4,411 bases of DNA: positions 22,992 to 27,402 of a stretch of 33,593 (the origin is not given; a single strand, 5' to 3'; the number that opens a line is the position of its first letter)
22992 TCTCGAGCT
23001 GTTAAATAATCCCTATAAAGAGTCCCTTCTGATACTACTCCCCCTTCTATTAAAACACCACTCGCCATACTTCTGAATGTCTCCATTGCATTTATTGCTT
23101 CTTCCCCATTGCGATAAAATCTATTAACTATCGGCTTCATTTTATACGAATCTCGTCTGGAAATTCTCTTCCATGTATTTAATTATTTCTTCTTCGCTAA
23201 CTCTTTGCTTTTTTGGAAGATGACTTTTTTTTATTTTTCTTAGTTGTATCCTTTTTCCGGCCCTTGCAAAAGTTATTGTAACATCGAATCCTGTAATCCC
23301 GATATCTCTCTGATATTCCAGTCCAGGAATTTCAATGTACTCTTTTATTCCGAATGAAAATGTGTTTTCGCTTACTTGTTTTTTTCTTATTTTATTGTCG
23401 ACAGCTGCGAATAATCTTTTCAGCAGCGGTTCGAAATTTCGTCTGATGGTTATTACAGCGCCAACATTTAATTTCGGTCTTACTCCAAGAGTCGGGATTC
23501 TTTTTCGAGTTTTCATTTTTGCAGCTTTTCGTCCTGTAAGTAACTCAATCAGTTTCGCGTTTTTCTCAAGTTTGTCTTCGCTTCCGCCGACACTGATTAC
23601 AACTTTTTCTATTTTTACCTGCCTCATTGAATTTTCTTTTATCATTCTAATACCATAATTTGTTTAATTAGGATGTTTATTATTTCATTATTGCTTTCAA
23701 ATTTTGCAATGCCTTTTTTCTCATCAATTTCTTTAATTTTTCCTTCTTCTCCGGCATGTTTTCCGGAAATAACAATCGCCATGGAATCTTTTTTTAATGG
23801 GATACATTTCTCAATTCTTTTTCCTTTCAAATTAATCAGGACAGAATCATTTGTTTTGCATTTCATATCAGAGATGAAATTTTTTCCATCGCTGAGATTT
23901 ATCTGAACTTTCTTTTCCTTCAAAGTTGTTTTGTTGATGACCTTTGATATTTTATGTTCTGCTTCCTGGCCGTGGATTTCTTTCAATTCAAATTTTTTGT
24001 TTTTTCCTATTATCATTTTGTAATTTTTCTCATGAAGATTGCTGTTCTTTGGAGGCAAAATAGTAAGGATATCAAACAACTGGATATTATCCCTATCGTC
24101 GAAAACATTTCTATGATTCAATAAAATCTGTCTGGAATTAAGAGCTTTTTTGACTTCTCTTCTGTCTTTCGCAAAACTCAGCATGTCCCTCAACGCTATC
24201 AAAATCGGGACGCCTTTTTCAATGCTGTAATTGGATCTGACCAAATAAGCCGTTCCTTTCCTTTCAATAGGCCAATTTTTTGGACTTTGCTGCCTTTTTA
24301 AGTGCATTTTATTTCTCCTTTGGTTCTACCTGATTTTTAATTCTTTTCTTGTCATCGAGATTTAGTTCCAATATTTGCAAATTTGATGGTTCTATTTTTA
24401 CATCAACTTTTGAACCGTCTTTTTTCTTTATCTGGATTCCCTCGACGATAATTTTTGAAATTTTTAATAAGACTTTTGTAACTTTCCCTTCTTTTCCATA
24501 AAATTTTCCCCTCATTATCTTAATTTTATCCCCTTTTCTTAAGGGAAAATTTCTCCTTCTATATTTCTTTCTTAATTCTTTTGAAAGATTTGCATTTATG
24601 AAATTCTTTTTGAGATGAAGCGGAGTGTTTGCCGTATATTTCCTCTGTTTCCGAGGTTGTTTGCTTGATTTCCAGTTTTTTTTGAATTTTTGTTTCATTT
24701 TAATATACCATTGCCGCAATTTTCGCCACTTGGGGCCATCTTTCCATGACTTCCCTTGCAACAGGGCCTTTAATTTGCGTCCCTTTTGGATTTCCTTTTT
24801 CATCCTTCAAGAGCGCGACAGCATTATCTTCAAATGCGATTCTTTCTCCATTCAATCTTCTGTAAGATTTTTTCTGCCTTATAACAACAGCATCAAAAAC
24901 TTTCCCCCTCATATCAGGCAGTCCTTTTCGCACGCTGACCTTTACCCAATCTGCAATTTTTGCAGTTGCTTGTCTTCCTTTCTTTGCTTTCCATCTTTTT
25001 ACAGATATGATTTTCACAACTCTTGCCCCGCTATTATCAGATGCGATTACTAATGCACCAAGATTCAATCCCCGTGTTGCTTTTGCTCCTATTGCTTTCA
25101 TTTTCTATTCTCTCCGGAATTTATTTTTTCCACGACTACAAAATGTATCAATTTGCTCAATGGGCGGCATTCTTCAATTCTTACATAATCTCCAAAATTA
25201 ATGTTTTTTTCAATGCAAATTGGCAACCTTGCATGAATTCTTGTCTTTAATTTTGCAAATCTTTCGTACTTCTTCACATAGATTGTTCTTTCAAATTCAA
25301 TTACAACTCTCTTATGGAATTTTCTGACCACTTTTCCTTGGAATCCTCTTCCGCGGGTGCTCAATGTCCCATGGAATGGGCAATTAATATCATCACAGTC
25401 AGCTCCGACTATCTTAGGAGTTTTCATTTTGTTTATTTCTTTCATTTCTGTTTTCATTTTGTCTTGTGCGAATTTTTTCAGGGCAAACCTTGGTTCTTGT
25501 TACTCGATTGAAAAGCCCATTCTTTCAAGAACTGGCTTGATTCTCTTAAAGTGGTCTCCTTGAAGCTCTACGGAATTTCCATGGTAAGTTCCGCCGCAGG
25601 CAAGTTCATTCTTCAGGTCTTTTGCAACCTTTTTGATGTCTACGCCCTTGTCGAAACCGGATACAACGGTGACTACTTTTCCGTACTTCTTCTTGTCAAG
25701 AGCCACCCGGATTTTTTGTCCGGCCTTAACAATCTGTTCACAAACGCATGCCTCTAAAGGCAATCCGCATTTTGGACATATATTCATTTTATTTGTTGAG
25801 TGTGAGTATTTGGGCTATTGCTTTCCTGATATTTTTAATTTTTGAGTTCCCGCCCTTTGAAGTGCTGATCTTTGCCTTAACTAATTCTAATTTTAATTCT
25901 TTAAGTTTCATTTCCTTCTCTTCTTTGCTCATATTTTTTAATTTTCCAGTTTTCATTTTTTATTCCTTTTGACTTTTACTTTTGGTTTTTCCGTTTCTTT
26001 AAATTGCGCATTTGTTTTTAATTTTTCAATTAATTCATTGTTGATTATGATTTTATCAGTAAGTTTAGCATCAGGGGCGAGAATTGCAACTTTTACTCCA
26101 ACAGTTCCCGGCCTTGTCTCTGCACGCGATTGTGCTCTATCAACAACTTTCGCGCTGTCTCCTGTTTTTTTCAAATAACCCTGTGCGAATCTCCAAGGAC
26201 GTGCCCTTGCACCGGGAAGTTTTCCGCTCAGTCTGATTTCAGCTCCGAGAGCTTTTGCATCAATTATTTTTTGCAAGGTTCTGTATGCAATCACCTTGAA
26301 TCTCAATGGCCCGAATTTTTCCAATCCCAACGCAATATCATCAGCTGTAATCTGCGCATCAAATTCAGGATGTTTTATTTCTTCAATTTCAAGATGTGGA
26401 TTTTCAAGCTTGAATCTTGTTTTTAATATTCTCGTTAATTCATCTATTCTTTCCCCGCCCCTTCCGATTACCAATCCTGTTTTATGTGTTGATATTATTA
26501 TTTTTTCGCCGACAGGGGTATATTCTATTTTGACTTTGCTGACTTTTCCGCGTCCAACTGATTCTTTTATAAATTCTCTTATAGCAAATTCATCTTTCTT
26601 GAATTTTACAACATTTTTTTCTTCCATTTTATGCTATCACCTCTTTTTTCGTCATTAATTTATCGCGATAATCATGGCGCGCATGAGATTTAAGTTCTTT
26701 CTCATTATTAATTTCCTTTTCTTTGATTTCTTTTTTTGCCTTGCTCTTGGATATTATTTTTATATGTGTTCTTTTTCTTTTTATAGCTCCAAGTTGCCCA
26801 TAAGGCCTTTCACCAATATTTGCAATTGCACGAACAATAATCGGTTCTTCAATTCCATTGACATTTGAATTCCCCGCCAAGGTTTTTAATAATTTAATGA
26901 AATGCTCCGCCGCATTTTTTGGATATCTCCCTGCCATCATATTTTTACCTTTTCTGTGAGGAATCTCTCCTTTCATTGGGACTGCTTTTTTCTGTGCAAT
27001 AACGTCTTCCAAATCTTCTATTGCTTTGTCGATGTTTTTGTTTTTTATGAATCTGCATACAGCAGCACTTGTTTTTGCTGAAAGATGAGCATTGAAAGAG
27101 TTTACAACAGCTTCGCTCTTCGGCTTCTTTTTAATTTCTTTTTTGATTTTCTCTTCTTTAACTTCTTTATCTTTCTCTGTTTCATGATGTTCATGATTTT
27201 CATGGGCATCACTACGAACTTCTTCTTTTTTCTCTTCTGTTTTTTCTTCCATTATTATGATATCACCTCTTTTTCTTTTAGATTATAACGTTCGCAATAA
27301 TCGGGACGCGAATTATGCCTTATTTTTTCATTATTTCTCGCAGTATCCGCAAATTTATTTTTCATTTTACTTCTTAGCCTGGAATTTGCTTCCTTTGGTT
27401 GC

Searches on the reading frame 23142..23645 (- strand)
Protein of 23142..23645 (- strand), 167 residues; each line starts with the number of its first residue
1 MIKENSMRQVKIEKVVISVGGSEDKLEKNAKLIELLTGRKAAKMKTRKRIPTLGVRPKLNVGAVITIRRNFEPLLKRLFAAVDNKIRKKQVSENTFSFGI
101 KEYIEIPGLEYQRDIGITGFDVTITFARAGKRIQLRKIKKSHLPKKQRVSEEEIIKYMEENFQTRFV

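Call 3: search_protein_families(library=pfam, proteins=[window:23142-23645:-], max_evalue=1)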
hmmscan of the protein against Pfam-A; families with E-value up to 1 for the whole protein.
window:23142-23645:- (167 aa): 2 families
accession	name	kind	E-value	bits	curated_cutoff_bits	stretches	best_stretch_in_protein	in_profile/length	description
PF00673.26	Ribosomal_L5_C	-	2.1e-10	41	27.8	1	61-132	2-81/94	ribosomal L5P family C-terminus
PF00281.24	Ribosomal_L5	-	5.1e-09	36.7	34.9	1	5-56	1-57/57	Ribosomal protein L5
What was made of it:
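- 23142..23645 (-): uL5 gene, intact and full length. Its penultimate Arg codon is AGA, where close relatives L002, L004 and L005 have AGG. That AGG gives the GAGG that serves as uS14's SD in those relatives. Call 3 (Pfam L5 and L5_C).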

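Call 12: find_related_loci(query=window:23142-23645:-, collection=genome_contigs, flank=4000)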
Query window:23142-23645:- (167 aa) in genome_contigs; peptide patterns used: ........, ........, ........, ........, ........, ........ (x = any residue, [..] = any of these).
358 stretches matched a pattern; 206 encode a relative of the query (tblastn E <= 1e-3); the best 80 are kept; 80 distinct loci.
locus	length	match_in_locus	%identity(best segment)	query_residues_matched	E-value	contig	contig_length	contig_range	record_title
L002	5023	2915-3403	82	5-167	8e-88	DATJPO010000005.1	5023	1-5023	MAG TPA_asm: Candidatus Omnitrophota bacterium isolate SMAG_U14915 k141_3952162, whole genome shotgun sequence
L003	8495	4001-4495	79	3-167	1e-87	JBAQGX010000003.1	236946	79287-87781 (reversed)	MAG: Candidatus Nanoarchaeia archaeon isolate MFD09594_ilm_asm_bin57 k127_109025, whole genome shotgun sequence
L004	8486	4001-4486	81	6-167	7e-88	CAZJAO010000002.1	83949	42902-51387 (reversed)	MAG TPA_asm: Candidatus Woesearchaeota archaeon isolate binchicken_co241_373 genome assembly, contig: NODE_252_length_83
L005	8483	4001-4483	81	6-166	3e-87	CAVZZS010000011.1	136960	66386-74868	MAG: uncultured Nanoarchaeota archaeon isolate MFD01689.bin.2.81 genome assembly, contig: contig_71988, whole genome sho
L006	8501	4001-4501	79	3-167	2e-85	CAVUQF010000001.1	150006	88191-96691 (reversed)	MAG: uncultured Nanoarchaeota archaeon isolate MFD01689.bin.1.29 genome assembly, contig: contig_39115, whole genome sho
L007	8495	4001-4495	67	2-166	6e-75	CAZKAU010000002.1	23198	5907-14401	MAG TPA_asm: Candidatus Woesearchaeota archaeon isolate binchicken_co224_164 genome assembly, contig: NODE_1944_length_2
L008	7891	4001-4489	67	4-166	4e-74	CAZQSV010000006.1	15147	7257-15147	MAG TPA_asm: Candidatus Woesearchaeota archaeon isolate binchicken_co100_255 genome assembly, contig: NODE_6224_length_1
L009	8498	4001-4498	65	2-167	1e-73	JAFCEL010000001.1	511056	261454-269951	Candidatus Pacearchaeota archaeon isolate Meg22_1214_Bin_108 Meg22_1214_Bin_108_scaffold_14, whole genome shotgun sequen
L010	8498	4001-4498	65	1-166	8e-73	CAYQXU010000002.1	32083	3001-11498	MAG TPA_asm: Candidatus Woesearchaeota archaeon isolate SRP269290_co8_161 genome assembly, contig: NODE_160_length_32083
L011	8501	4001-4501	63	1-167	3e-72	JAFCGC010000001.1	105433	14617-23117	Candidatus Pacearchaeota archaeon isolate Meg22_46_Bin_244 Meg22_46_Bin_244_scaffold_41, whole genome shotgun sequence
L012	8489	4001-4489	66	5-167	4e-72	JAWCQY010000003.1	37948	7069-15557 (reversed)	MAG: Candidatus Pacearchaeota archaeon isolate JZ-2_201907_bins_3 JZ-2_201907_bins_3_scaffold_3, whole genome shotgun se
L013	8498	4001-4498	65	1-166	9e-72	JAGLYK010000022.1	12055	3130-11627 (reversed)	MAG: Candidatus Pacearchaeota archaeon isolate RS_13_22 ZL320.bin.22.fa_22, whole genome shotgun sequence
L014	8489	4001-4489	65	5-167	1e-71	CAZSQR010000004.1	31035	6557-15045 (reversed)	MAG TPA_asm: Candidatus Woesearchaeota archaeon isolate binchicken_co100_113 genome assembly, contig: NODE_2141_length_3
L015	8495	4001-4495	65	3-167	9e-72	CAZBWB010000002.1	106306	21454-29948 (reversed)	MAG TPA_asm: Candidatus Woesearchaeota archaeon isolate binchicken_co178_247 genome assembly, contig: NODE_369_length_10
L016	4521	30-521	65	3-166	2e-71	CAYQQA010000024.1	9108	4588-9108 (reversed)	MAG TPA_asm: Candidatus Woesearchaeota archaeon isolate SRP141376_co3_6 genome assembly, contig: NODE_20733_length_9108_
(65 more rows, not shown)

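Call 29: find_related_loci(query=window:23142-23645:-, collection=metagenome_contigs, flank=3000)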
Query window:23142-23645:- (167 aa) in metagenome_contigs; peptide patterns used: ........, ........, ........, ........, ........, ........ (x = any residue, [..] = any of these).
600 stretches matched a pattern (row limit reached: there are more); 467 encode a relative of the query (tblastn E <= 1e-3); the best 80 are kept; 80 distinct loci.
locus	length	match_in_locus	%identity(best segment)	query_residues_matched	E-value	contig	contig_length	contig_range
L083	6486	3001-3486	81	6-167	3e-88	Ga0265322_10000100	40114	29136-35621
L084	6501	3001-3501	78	1-167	7e-87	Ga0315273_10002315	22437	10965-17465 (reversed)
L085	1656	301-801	68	1-167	4e-80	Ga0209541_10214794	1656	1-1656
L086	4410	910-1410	66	1-167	3e-76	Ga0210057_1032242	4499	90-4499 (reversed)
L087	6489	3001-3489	67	4-166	2e-74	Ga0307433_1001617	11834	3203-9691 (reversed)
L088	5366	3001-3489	67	4-166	2e-74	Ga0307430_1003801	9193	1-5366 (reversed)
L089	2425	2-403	84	34-167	3e-75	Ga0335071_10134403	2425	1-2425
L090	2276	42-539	67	1-166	3e-75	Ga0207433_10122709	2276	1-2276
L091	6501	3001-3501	66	1-167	2e-73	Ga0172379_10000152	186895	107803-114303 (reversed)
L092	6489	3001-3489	68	4-166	5e-73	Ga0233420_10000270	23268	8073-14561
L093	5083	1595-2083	68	4-166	4e-73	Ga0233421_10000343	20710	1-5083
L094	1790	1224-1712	66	5-167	4e-75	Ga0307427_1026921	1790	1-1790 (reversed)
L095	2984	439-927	66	5-167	8e-73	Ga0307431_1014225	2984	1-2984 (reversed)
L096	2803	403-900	66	2-167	1e-72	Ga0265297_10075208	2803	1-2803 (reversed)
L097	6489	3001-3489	65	5-167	7e-72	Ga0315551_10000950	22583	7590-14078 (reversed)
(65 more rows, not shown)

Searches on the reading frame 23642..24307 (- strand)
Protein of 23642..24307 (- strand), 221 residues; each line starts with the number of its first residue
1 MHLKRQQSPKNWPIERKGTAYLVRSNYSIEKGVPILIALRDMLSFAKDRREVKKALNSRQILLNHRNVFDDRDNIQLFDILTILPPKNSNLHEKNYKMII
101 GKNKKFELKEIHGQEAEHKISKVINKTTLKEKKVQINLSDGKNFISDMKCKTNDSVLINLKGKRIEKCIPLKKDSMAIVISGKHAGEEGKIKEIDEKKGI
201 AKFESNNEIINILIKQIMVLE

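Call 3: search_protein_families(library=pfam, proteins=[window:23642-24307:-], max_evalue=1)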
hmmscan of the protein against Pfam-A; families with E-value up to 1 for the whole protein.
window:23642-24307:- (221 aa): 6 families
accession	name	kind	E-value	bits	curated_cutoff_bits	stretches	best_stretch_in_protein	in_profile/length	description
PF00900.26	Ribosomal_S4e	-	4.9e-19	68.3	25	1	93-165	2-75/75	Ribosomal family S4e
PF00467.35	KOW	-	1.6e-07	31.3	22.3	1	173-200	1-28/32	KOW motif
PF25088.1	GPKOW_C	-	1.3e-05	25.7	65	1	130-215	16-100/107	GPKOW C-terminal domain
PF08071.17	RS4NT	-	1.4e-05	25.4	27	1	2-24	6-28/37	RS4NT (NUC023) domain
PF23287.1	KOW7_SPT5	-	0.0014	18.8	27.1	1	170-209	3-41/52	Transcription elongation factor SPT5, seventh KOW domain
PF11866.13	DUF3386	-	0.06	13.2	25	1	97-177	43-123/211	Protein of unknown function (DUF3386)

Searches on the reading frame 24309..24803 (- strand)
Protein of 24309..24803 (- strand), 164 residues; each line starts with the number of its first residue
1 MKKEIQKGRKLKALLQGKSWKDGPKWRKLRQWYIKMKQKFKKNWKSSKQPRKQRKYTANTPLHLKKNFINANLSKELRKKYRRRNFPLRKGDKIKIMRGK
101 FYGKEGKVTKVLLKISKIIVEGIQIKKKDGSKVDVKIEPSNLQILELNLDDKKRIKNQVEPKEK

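Call 69: search_protein_families(library=pfam, proteins=[window:24309-24803:-], max_evalue=0.001)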
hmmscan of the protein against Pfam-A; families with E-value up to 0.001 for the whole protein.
window:24309-24803:- (164 aa): 2 families
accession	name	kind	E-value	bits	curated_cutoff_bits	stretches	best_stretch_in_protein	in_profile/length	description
PF16906.11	Ribosomal_L26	-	3e-24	85.7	28.8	1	47-155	1-76/82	Ribosomal proteins L26 eukaryotic, L24P archaeal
PF00467.35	KOW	-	8.9e-06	25.8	22.3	1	90-121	1-32/32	KOW motif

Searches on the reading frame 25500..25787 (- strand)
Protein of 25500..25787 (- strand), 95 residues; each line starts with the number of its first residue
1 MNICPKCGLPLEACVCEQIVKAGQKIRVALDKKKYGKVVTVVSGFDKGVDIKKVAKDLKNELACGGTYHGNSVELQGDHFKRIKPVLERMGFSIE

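Call 69: search_protein_families(library=pfam, proteins=[window:25500-25787:-], max_evalue=0.001)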
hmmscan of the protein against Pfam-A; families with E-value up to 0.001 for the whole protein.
window:25500-25787:- (95 aa): 1 family
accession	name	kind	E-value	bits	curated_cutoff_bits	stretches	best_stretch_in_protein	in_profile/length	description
PF01253.27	SUI1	-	4.3e-20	72.4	25.5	1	24-92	3-76/77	Translation initiation factor SUI1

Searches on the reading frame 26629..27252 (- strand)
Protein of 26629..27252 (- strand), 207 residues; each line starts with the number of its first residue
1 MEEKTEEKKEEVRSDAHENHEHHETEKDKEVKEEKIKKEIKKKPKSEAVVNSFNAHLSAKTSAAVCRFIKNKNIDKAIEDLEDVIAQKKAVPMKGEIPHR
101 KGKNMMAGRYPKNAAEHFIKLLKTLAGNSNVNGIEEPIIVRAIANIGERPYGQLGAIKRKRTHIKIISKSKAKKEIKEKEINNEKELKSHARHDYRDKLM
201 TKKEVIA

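Call 69: search_protein_families(library=pfam, proteins=[window:26629-27252:-], max_evalue=0.001)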
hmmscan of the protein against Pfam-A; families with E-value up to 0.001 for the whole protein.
window:26629-27252:- (207 aa): 1 family
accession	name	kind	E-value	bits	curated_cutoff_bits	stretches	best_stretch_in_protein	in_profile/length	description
PF00237.24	Ribosomal_L22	-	7.3e-08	33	28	1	53-167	4-102/104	Ribosomal protein L22p/L17e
